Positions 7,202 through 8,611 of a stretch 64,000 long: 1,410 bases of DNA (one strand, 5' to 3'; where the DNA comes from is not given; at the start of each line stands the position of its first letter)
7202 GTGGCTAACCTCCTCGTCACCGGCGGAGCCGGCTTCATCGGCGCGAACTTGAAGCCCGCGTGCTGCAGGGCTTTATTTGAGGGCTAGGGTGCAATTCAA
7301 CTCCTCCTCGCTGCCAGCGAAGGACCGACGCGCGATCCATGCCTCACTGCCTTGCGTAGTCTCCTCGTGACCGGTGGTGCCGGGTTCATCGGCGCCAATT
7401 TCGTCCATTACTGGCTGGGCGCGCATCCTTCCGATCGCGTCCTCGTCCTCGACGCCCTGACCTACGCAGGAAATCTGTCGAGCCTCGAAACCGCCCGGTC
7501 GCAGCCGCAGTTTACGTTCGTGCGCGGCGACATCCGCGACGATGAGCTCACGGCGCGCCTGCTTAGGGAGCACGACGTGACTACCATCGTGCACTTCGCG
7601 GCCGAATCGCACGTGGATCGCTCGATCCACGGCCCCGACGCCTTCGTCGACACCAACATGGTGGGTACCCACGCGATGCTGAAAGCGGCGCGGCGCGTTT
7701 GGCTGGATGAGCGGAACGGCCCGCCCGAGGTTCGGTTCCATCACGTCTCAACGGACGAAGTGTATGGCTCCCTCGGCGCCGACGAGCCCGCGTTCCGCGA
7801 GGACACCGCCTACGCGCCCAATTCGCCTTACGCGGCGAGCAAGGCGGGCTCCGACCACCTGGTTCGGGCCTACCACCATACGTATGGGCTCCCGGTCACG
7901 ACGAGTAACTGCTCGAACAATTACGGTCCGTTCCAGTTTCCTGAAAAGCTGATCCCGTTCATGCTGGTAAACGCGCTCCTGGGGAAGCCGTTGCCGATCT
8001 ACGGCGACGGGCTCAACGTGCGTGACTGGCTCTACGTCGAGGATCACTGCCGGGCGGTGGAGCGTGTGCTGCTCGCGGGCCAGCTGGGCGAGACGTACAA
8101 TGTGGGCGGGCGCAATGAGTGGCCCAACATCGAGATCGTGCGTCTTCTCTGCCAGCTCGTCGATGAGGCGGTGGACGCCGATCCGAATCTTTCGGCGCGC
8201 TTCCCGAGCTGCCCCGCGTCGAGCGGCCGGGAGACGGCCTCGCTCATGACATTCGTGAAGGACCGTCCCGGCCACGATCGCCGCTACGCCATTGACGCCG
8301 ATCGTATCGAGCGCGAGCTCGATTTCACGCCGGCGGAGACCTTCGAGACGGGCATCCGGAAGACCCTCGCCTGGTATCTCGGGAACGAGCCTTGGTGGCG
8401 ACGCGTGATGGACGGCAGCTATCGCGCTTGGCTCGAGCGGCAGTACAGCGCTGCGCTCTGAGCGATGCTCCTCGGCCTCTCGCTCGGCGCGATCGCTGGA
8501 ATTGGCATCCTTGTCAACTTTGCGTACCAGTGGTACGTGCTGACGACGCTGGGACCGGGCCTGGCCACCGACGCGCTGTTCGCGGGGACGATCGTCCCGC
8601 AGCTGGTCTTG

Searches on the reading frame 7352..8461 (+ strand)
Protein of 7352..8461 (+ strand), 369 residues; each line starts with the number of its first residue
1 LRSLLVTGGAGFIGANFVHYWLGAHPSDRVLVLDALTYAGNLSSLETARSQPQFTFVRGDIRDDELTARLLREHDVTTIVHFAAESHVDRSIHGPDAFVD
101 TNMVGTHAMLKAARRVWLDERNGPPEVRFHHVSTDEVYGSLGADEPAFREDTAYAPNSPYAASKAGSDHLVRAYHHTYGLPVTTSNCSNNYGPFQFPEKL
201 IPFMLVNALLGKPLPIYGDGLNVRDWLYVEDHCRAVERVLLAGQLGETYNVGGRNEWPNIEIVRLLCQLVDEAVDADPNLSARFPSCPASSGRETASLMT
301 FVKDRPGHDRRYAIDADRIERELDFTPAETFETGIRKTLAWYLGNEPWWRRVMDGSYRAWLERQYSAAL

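Call 7: find_encoding_contigs(protein=window:7352-8458:+, flank=10000, max_places=10)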
Protein seq(369 aa) (369 aa): no gene with exactly this product is on record in the collection.
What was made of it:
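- Tried and rejected: Exact-protein look-up of RmlB with the TTG start found nothing (call 7).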

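Call 15: find_homologous_proteins(query=window:7352-8458:+, max_evalue=1e-100)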
Query seq(369 aa) (369 aa): 7999 proteins with E <= 1e-100 among 8000 candidates; the best 120 are listed.
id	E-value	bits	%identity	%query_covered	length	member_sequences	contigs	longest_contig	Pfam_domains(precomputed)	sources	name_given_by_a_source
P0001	5.4e-250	847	99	99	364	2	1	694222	PF04321.24,PF16363.12,PF02719.22,PF01073.26,PF07993.19,PF01370.28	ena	-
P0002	6.3e-227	771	90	99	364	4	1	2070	PF04321.24,PF16363.12,PF02719.22,PF01073.26,PF07993.19,PF01370.28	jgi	jgi:dTDP-glucose 4,6-dehydratase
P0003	2.5e-219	746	86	100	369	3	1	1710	PF04321.24,PF16363.12,PF02719.22,PF01073.26,PF07993.19,PF01370.28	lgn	-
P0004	2.1e-213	727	82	100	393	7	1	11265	PF04321.24,PF16363.12,PF02719.22,PF01073.26,PF07993.19,PF01370.28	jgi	jgi:dTDP-glucose 4,6-dehydratase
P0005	5.9e-211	718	82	100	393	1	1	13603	PF04321.24,PF16363.12,PF02719.22,PF01073.26,PF07993.19,PF01370.28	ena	-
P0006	1.9e-209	714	82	100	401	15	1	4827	PF04321.24,PF16363.12,PF02719.22,PF01073.26,PF07993.19,PF01370.28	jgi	jgi:dTDP-glucose 4,6-dehydratase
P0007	1.1e-206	704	80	100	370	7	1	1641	PF04321.24,PF16363.12,PF02719.22,PF01073.26,PF07993.19,PF01370.28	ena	-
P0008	3.8e-206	703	80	100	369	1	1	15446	PF04321.24,PF16363.12,PF02719.22,PF01073.26,PF07993.19,PF01370.28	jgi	jgi:dTDP-glucose 4,6-dehydratase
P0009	2.2e-205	700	79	100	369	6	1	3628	PF04321.24,PF16363.12,PF02719.22,PF01073.26,PF07993.19,PF01370.28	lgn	-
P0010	1.2e-204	698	80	99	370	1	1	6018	PF04321.24,PF16363.12,PF02719.22,PF01073.26,PF07993.19,PF01370.28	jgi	jgi:dTDP-glucose 4,6-dehydratase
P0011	1.9e-203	694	79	100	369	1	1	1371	PF04321.24,PF16363.12,PF02719.22,PF01073.26,PF07993.19,PF01370.28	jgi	jgi:dTDP-glucose 4,6-dehydratase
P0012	2.7e-203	693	78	100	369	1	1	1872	PF04321.24,PF16363.12,PF02719.22,PF01073.26,PF07993.19,PF01370.28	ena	-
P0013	1.8e-201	687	79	100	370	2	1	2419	PF04321.24,PF16363.12,PF02719.22,PF01073.26,PF07993.19,PF01370.28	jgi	jgi:dTDP-glucose 4,6-dehydratase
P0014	6.6e-200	682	77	100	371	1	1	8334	PF04321.24,PF16363.12,PF02719.22,PF01073.26,PF07993.19,PF01370.28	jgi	jgi:dTDP-glucose 4,6-dehydratase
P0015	2.1e-199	680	77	100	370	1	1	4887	PF04321.24,PF16363.12,PF02719.22,PF01073.26,PF07993.19,PF01370.28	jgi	jgi:dTDP-glucose 4,6-dehydratase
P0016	2.6e-199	680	78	99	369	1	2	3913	PF04321.24,PF16363.12,PF02719.22,PF01073.26,PF07993.19,PF01370.28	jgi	jgi:dTDP-glucose 4,6-dehydratase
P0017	4.8e-199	679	78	99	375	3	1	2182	PF04321.24,PF16363.12,PF02719.22,PF01073.26,PF07993.19,PF01370.28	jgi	jgi:dTDP-glucose 4,6-dehydratase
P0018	7.5e-199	679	79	98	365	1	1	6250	PF04321.24,PF16363.12,PF02719.22,PF01073.26,PF07993.19,PF01370.28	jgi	-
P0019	7.5e-199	679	77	100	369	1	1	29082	PF04321.24,PF16363.12,PF02719.22,PF01073.26,PF07993.19,PF01370.28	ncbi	ncbi:MAG TPA: dTDP-glucose 4,6-dehydratase [Gemmatimonadales bacterium]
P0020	2.4e-198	677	80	98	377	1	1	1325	PF04321.24,PF16363.12,PF02719.22,PF01073.26,PF07993.19,PF01370.28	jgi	jgi:dTDP-glucose 4,6-dehydratase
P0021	2.5e-198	677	76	100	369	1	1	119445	PF04321.24,PF16363.12,PF02719.22,PF01073.26,PF07993.19,PF01370.28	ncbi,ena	-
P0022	2.9e-198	677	77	100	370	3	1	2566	PF04321.24,PF16363.12,PF02719.22,PF01073.26,PF07993.19,PF01370.28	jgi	jgi:dTDP-glucose 4,6-dehydratase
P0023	6.2e-198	676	77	100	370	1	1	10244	PF04321.24,PF16363.12,PF02719.22,PF01073.26,PF07993.19,PF01370.28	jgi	jgi:dTDP-glucose 4,6-dehydratase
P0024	1.0e-197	675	77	99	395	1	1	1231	PF04321.24,PF16363.12,PF02719.22,PF01073.26,PF07993.19,PF01370.28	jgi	jgi:dTDP-glucose 4,6-dehydratase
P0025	2.5e-197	674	77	100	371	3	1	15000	PF04321.24,PF16363.12,PF02719.22,PF01073.26,PF07993.19,PF01370.28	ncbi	-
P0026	4.4e-197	673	77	99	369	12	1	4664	PF04321.24,PF16363.12,PF02719.22,PF01073.26,PF07993.19,PF01370.28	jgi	-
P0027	5.5e-197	673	77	99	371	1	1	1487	PF04321.24,PF16363.12,PF02719.22,PF01073.26,PF07993.19,PF01370.28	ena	-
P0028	5.9e-197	672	76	100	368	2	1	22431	PF04321.24,PF16363.12,PF02719.22,PF01073.26,PF07993.19,PF01370.28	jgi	jgi:dTDP-glucose 4,6-dehydratase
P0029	1.6e-196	671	76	100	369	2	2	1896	PF04321.24,PF16363.12,PF02719.22,PF01073.26,PF07993.19,PF01370.28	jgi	-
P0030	2.8e-196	670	77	99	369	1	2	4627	PF04321.24,PF16363.12,PF02719.22,PF01073.26,PF07993.19,PF01370.28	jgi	jgi:dTDP-glucose 4,6-dehydratase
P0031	4.5e-196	670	77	99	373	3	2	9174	PF04321.24,PF16363.12,PF02719.22,PF01073.26,PF07993.19,PF01370.28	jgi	jgi:dTDP-glucose 4,6-dehydratase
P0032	7.2e-196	669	77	99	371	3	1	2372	PF04321.24,PF16363.12,PF02719.22,PF01073.26,PF07993.19,PF01370.28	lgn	-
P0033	1.1e-195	668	77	100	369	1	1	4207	PF04321.24,PF16363.12,PF02719.22,PF01073.26,PF07993.19,PF01370.28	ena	-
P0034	1.5e-195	668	76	100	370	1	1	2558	PF04321.24,PF16363.12,PF02719.22,PF01073.26,PF07993.19,PF01370.28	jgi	jgi:dTDP-glucose 4,6-dehydratase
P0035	4.5e-195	666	77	100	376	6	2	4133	PF04321.24,PF16363.12,PF02719.22,PF01073.26,PF07993.19,PF01370.28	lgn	-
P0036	5.4e-195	666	77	99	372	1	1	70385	PF04321.24,PF16363.12,PF02719.22,PF01073.26,PF07993.19,PF01370.28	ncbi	-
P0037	6.4e-195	666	76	100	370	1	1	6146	PF04321.24,PF16363.12,PF02719.22,PF01073.26,PF07993.19,PF01370.28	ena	-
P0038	9.1e-195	665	76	99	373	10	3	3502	PF04321.24,PF16363.12,PF02719.22,PF01073.26,PF07993.19,PF01370.28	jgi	jgi:dTDP-glucose 4,6-dehydratase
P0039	9.6e-195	665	76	99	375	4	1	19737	PF04321.24,PF16363.12,PF02719.22,PF01073.26,PF07993.19,PF01370.28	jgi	jgi:dTDP-glucose 4,6-dehydratase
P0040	1.5e-194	664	77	100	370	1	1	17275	PF04321.24,PF16363.12,PF02719.22,PF01073.26,PF07993.19,PF01370.28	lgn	-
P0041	2.1e-194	664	75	100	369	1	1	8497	PF04321.24,PF16363.12,PF02719.22,PF01073.26,PF07993.19,PF01370.28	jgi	jgi:dTDP-glucose 4,6-dehydratase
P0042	5.3e-194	663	77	100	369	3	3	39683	PF04321.24,PF16363.12,PF02719.22,PF01073.26,PF07993.19,PF01370.28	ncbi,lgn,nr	ncbi:MAG: dTDP-glucose 4,6-dehydratase [Gemmatimonadota bacterium]|nr:dTDP-glucose 4,6-dehydratase [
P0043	5.9e-194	663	76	100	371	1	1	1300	PF04321.24,PF16363.12,PF02719.22,PF01073.26,PF07993.19,PF01370.28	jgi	jgi:dTDP-glucose 4,6-dehydratase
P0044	7.1e-194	662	77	99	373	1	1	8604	PF04321.24,PF16363.12,PF02719.22,PF01073.26,PF07993.19,PF01370.28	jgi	jgi:dTDP-glucose 4,6-dehydratase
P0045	9.6e-194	662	75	99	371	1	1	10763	PF04321.24,PF16363.12,PF02719.22,PF01073.26,PF07993.19,PF01370.28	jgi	jgi:dTDP-glucose 4,6-dehydratase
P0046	1.5e-193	661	76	99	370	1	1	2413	PF04321.24,PF16363.12,PF02719.22,PF01073.26,PF07993.19,PF01370.28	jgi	jgi:dTDP-glucose 4,6-dehydratase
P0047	2.2e-193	661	75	99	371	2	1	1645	PF04321.24,PF16363.12,PF02719.22,PF01073.26,PF07993.19,PF01370.28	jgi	jgi:dTDP-glucose 4,6-dehydratase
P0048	3.7e-193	660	77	99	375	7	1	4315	PF04321.24,PF16363.12,PF02719.22,PF01073.26,PF07993.19,PF01370.28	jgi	jgi:dTDP-glucose 4,6-dehydratase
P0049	3.7e-193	660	77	99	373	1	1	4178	PF04321.24,PF16363.12,PF02719.22,PF01073.26,PF07993.19,PF01370.28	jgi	jgi:dTDP-glucose 4,6-dehydratase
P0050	6.5e-193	659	75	100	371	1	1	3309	PF04321.24,PF16363.12,PF02719.22,PF01073.26,PF07993.19,PF01370.28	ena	-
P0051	7.2e-193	659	76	98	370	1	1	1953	PF04321.24,PF16363.12,PF02719.22,PF01073.26,PF07993.19,PF01370.28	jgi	jgi:dTDP-glucose 4,6-dehydratase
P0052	8.6e-193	659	75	99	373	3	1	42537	PF04321.24,PF16363.12,PF02719.22,PF01073.26,PF07993.19,PF01370.28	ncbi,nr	ncbi:MAG TPA: dTDP-glucose 4,6-dehydratase [Gemmatimonadales bacterium]|nr:dTDP-glucose 4,6-dehydrat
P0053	1.2e-192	658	76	99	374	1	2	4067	PF04321.24,PF16363.12,PF02719.22,PF01073.26,PF07993.19,PF01370.28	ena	-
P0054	1.4e-192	658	76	99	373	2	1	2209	PF04321.24,PF16363.12,PF02719.22,PF01073.26,PF07993.19,PF01370.28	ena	-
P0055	1.6e-192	658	76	99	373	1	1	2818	PF04321.24,PF16363.12,PF02719.22,PF01073.26,PF07993.19,PF01370.28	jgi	jgi:dTDP-glucose 4,6-dehydratase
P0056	1.7e-192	658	76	100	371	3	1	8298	PF04321.24,PF16363.12,PF02719.22,PF01073.26,PF07993.19,PF01370.28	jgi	jgi:dTDP-glucose 4,6-dehydratase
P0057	2.1e-192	657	76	99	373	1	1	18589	PF04321.24,PF16363.12,PF02719.22,PF01073.26,PF07993.19,PF01370.28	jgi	jgi:dTDP-glucose 4,6-dehydratase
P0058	2.3e-192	657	75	99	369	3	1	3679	PF04321.24,PF16363.12,PF02719.22,PF01073.26,PF07993.19,PF01370.28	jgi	jgi:dTDP-glucose 4,6-dehydratase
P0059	2.5e-192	657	75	99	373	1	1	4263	PF04321.24,PF16363.12,PF02719.22,PF01073.26,PF07993.19,PF01370.28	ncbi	-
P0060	2.6e-192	657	76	100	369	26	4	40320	PF04321.24,PF16363.12,PF02719.22,PF01073.26,PF07993.19,PF01370.28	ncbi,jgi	jgi:dTDP-glucose 4,6-dehydratase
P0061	2.8e-192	657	76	100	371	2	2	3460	PF04321.24,PF16363.12,PF02719.22,PF01073.26,PF07993.19,PF01370.28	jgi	jgi:dTDP-glucose 4,6-dehydratase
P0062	3.9e-192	657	77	99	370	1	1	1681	PF04321.24,PF16363.12,PF02719.22,PF01073.26,PF07993.19,PF01370.28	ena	-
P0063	6.5e-192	656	76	99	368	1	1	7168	PF04321.24,PF16363.12,PF02719.22,PF01073.26,PF07993.19,PF01370.28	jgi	jgi:dTDP-glucose 4,6-dehydratase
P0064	7.8e-192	656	78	98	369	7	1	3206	PF04321.24,PF16363.12,PF02719.22,PF01073.26,PF07993.19,PF01370.28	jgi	jgi:dTDP-glucose 4,6-dehydratase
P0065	9.8e-192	655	73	100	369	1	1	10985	PF04321.24,PF16363.12,PF02719.22,PF01073.26,PF07993.19,PF01370.28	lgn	-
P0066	1.1e-191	655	75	99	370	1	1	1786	PF04321.24,PF16363.12,PF02719.22,PF01073.26,PF07993.19,PF01370.28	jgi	jgi:dTDP-glucose 4,6-dehydratase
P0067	1.1e-191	655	76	100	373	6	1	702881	PF04321.24,PF16363.12,PF02719.22,PF01073.26,PF07993.19,PF01370.28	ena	-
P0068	1.2e-191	655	76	99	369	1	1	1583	PF04321.24,PF16363.12,PF02719.22,PF01073.26,PF07993.19,PF01370.28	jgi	jgi:dTDP-glucose 4,6-dehydratase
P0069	1.3e-191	655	75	100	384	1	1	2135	PF04321.24,PF16363.12,PF02719.22,PF01073.26,PF07993.19,PF01370.28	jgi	jgi:dTDP-glucose 4,6-dehydratase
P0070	1.4e-191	655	77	98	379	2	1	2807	PF04321.24,PF16363.12,PF02719.22,PF01073.26,PF07993.19,PF01370.28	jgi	jgi:dTDP-glucose 4,6-dehydratase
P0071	1.5e-191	655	76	99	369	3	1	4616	PF04321.24,PF16363.12,PF02719.22,PF01073.26,PF07993.19,PF01370.28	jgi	jgi:dTDP-glucose 4,6-dehydratase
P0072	1.7e-191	654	76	99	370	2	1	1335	PF04321.24,PF16363.12,PF02719.22,PF01073.26,PF07993.19,PF01370.28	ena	-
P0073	1.8e-191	654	76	100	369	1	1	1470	PF04321.24,PF16363.12,PF02719.22,PF01073.26,PF07993.19,PF01370.28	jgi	jgi:dTDP-glucose 4,6-dehydratase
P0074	2.1e-191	654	75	100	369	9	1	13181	PF04321.24,PF16363.12,PF02719.22,PF01073.26,PF07993.19,PF01370.28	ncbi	-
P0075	2.1e-191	654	76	99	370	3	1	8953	PF04321.24,PF16363.12,PF02719.22,PF01073.26,PF07993.19,PF01370.28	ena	-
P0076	2.3e-191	654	76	99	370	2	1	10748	PF04321.24,PF16363.12,PF02719.22,PF01073.26,PF07993.19,PF01370.28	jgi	jgi:dTDP-glucose 4,6-dehydratase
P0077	3.3e-191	653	75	99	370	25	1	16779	PF04321.24,PF16363.12,PF02719.22,PF01073.26,PF07993.19,PF01370.28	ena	-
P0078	4.4e-191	653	76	100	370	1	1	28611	PF04321.24,PF16363.12,PF02719.22,PF01073.26,PF07993.19,PF01370.28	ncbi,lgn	-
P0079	5.2e-191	653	74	99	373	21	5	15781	PF04321.24,PF16363.12,PF02719.22,PF01073.26,PF07993.19,PF01370.28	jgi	jgi:dTDP-glucose 4,6-dehydratase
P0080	5.2e-191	653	76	98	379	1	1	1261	PF04321.24,PF16363.12,PF02719.22,PF01073.26,PF07993.19,PF01370.28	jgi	jgi:dTDP-glucose 4,6-dehydratase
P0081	6.5e-191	653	75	99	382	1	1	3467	PF04321.24,PF16363.12,PF02719.22,PF01073.26,PF07993.19,PF01370.28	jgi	jgi:dTDP-glucose 4,6-dehydratase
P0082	6.8e-191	652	75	99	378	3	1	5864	PF04321.24,PF16363.12,PF02719.22,PF01073.26,PF07993.19,PF01370.28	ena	-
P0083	7.1e-191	652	74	98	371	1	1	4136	PF04321.24,PF16363.12,PF02719.22,PF01073.26,PF07993.19,PF01370.28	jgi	jgi:dTDP-glucose 4,6-dehydratase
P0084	1.0e-190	652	76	99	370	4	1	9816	PF04321.24,PF16363.12,PF02719.22,PF01073.26,PF07993.19,PF01370.28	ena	-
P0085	1.5e-190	651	76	99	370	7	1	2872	PF04321.24,PF16363.12,PF02719.22,PF01073.26,PF07993.19,PF01370.28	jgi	jgi:dTDP-glucose 4,6-dehydratase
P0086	2.7e-190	651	75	99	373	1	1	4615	PF04321.24,PF16363.12,PF02719.22,PF01073.26,PF07993.19,PF01370.28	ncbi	-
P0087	2.8e-190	650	75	100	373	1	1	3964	PF04321.24,PF16363.12,PF02719.22,PF01073.26,PF07993.19,PF01370.28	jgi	jgi:dTDP-glucose 4,6-dehydratase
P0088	2.8e-190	650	73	99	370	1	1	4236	PF04321.24,PF16363.12,PF02719.22,PF01073.26,PF07993.19,PF01370.28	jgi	jgi:dTDP-glucose 4,6-dehydratase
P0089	3.3e-190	650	75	100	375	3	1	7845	PF04321.24,PF16363.12,PF02719.22,PF01073.26,PF07993.19,PF01370.28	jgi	jgi:dTDP-glucose 4,6-dehydratase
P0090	3.3e-190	650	75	99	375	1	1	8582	PF04321.24,PF16363.12,PF02719.22,PF01073.26,PF07993.19,PF01370.28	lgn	-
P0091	4.5e-190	650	76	100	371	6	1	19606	PF04321.24,PF16363.12,PF02719.22,PF01073.26,PF07993.19,PF01370.28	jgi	jgi:dTDP-glucose 4,6-dehydratase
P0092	4.6e-190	650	74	99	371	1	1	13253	PF04321.24,PF16363.12,PF02719.22,PF01073.26,PF07993.19,PF01370.28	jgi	jgi:dTDP-glucose 4,6-dehydratase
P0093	6.7e-190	649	74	99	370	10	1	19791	PF04321.24,PF16363.12,PF02719.22,PF01073.26,PF07993.19,PF01370.28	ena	-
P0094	6.8e-190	649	74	99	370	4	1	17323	PF04321.24,PF16363.12,PF02719.22,PF01073.26,PF07993.19,PF01370.28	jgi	-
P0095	8.2e-190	649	74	100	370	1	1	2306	PF04321.24,PF16363.12,PF02719.22,PF01073.26,PF07993.19,PF01370.28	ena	-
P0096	9.7e-190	649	75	99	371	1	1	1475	PF04321.24,PF16363.12,PF02719.22,PF01073.26,PF07993.19,PF01370.28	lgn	-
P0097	1.0e-189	649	74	99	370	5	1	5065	PF04321.24,PF16363.12,PF02719.22,PF01073.26,PF07993.19,PF01370.28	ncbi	ncbi:MAG TPA: dTDP-glucose 4,6-dehydratase [Gemmatimonadales bacterium]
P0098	1.1e-189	648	75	99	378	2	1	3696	PF04321.24,PF16363.12,PF02719.22,PF01073.26,PF07993.19,PF01370.28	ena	-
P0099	1.2e-189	648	74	100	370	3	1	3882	PF04321.24,PF16363.12,PF02719.22,PF01073.26,PF07993.19,PF01370.28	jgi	-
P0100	1.3e-189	648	73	100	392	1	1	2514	PF04321.24,PF16363.12,PF02719.22,PF01073.26,PF07993.19,PF01370.28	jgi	jgi:dTDP-glucose 4,6-dehydratase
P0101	1.5e-189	648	75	99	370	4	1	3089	PF04321.24,PF16363.12,PF02719.22,PF01073.26,PF07993.19,PF01370.28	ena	-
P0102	2.5e-189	647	75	100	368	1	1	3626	PF04321.24,PF16363.12,PF02719.22,PF01073.26,PF07993.19,PF01370.28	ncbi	ncbi:MAG: dTDP-glucose 4,6-dehydratase, partial [Gemmatimonadales bacterium]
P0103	4.3e-189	647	74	100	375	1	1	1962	PF04321.24,PF16363.12,PF02719.22,PF01073.26,PF07993.19,PF01370.28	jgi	-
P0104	4.9e-189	646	75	99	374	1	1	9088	PF04321.24,PF16363.12,PF02719.22,PF01073.26,PF07993.19,PF01370.28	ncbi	-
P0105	6.7e-189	646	75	99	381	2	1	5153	PF04321.24,PF16363.12,PF02719.22,PF01073.26,PF07993.19,PF01370.28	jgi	jgi:dTDP-glucose 4,6-dehydratase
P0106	7.7e-189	646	74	100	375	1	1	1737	PF04321.24,PF16363.12,PF02719.22,PF01073.26,PF07993.19,PF01370.28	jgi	jgi:dTDP-glucose 4,6-dehydratase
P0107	1.1e-188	645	75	99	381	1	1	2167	PF04321.24,PF16363.12,PF02719.22,PF01073.26,PF07993.19,PF00106.32,PF01370.28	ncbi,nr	ncbi:MAG TPA: dTDP-glucose 4,6-dehydratase [Gemmatimonadales bacterium]|nr:dTDP-glucose 4,6-dehydrat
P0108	1.3e-188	645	74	100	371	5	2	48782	PF04321.24,PF16363.12,PF02719.22,PF01073.26,PF07993.19,PF01370.28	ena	-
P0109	1.4e-188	645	75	99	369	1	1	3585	PF04321.24,PF16363.12,PF02719.22,PF01073.26,PF07993.19,PF01370.28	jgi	jgi:dTDP-glucose 4,6-dehydratase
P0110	1.6e-188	645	75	99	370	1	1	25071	PF04321.24,PF16363.12,PF02719.22,PF01073.26,PF07993.19,PF01370.28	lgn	-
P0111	1.8e-188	645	74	100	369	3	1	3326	PF04321.24,PF16363.12,PF02719.22,PF01073.26,PF07993.19,PF01370.28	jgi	jgi:dTDP-glucose 4,6-dehydratase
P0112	2.3e-188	644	74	100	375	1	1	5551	PF04321.24,PF16363.12,PF02719.22,PF01073.26,PF07993.19,PF01370.28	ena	-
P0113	2.6e-188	644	75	99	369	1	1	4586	PF04321.24,PF16363.12,PF02719.22,PF01073.26,PF07993.19,PF01370.28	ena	-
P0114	2.8e-188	644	74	99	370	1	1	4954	PF04321.24,PF16363.12,PF02719.22,PF01073.26,PF07993.19,PF01370.28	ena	-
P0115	2.9e-188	644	74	99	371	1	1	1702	PF04321.24,PF16363.12,PF02719.22,PF01073.26,PF07993.19,PF01370.28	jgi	jgi:dTDP-glucose 4,6-dehydratase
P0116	3.3e-188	644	74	99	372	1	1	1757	PF04321.24,PF16363.12,PF02719.22,PF01073.26,PF07993.19,PF01370.28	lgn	-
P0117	3.7e-188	643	75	97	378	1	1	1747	PF04321.24,PF16363.12,PF02719.22,PF01073.26,PF07993.19,PF01370.28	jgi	jgi:dTDP-glucose 4,6-dehydratase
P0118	4.1e-188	643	74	99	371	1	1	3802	PF04321.24,PF16363.12,PF02719.22,PF01073.26,PF07993.19,PF01370.28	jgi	jgi:dTDP-glucose 4,6-dehydratase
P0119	4.3e-188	643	74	99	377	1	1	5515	PF04321.24,PF16363.12,PF02719.22,PF01073.26,PF07993.19,PF01370.28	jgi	jgi:dTDP-glucose 4,6-dehydratase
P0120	4.6e-188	643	75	99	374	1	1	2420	PF04321.24,PF16363.12,PF02719.22,PF01073.26,PF07993.19,PF01370.28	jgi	jgi:dTDP-glucose 4,6-dehydratase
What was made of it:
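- On RmlB / dTDP-glucose 4,6-dehydratase (gene 7352-8461): Thousands of homologues at E<1e-100, many named dTDP-glucose 4,6-dehydratase by their sources (call 15).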

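Call 16: find_encoding_contigs(protein=P0002, flank=10000, max_places=4)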
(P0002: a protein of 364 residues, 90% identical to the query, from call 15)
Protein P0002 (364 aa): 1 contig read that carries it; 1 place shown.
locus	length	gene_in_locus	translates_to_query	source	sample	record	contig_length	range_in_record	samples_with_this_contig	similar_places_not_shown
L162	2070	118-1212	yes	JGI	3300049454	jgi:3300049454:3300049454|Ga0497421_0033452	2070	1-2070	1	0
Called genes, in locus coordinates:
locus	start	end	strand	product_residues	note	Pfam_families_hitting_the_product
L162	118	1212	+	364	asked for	PF01073:3Beta_HSD, PF01370:Epimerase, PF02719:Polysacc_synt_2, PF04321:RmlD_sub_bind, PF07993:NAD_binding_4, PF16363:GDP_Man_Dehyd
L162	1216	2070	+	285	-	?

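Call 17: find_encoding_contigs(protein=P0003, flank=10000, max_places=4)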
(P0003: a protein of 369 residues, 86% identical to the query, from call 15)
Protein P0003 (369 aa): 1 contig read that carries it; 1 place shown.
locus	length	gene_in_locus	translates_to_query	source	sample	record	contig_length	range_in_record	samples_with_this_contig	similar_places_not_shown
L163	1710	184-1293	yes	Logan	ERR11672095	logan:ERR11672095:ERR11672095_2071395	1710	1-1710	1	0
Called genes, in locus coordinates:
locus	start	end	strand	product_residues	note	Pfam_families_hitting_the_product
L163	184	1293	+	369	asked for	PF01073:3Beta_HSD, PF01370:Epimerase, PF02719:Polysacc_synt_2, PF04321:RmlD_sub_bind, PF07993:NAD_binding_4, PF16363:GDP_Man_Dehyd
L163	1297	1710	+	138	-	?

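Call 18: find_encoding_contigs(protein=P0004, flank=10000, max_places=4)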
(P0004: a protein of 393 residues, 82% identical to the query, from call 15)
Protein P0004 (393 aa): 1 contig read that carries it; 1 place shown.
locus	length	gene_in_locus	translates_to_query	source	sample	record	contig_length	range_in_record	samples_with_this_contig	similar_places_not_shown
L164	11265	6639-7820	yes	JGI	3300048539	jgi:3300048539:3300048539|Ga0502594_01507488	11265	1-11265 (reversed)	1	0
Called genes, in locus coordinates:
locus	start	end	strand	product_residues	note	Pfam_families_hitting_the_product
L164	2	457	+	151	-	?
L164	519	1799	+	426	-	PF13167:GTP-bdg_N, PF16360:GTP-bdg_M, PF01926:MMR_HSR1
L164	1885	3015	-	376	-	PF00463:ICL, PF13714:PEP_mutase, PF00463:ICL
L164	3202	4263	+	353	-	PF01408:GFO_IDH_MocA, PF03447:NAD_binding_3, PF02894:GFO_IDH_MocA_C, PF22725:GFO_IDH_MocA_C3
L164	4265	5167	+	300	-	PF00483:NTP_transferase, PF12804:NTP_transf_3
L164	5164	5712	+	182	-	PF00908:dTDP_sugar_isom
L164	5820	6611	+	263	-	PF01073:3Beta_HSD (weak), PF01370:Epimerase, PF02719:Polysacc_synt_2, PF04321:RmlD_sub_bind, PF16363:GDP_Man_Dehyd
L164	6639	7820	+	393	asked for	PF01073:3Beta_HSD, PF01370:Epimerase, PF02719:Polysacc_synt_2, PF04321:RmlD_sub_bind, PF07993:NAD_binding_4, PF16363:GDP_Man_Dehyd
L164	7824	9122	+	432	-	PF03023:MurJ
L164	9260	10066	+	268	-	PF13489:Methyltransf_23, PF08241:Methyltransf_11, PF08242:Methyltransf_12, PF13649:Methyltransf_25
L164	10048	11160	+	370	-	-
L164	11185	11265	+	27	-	?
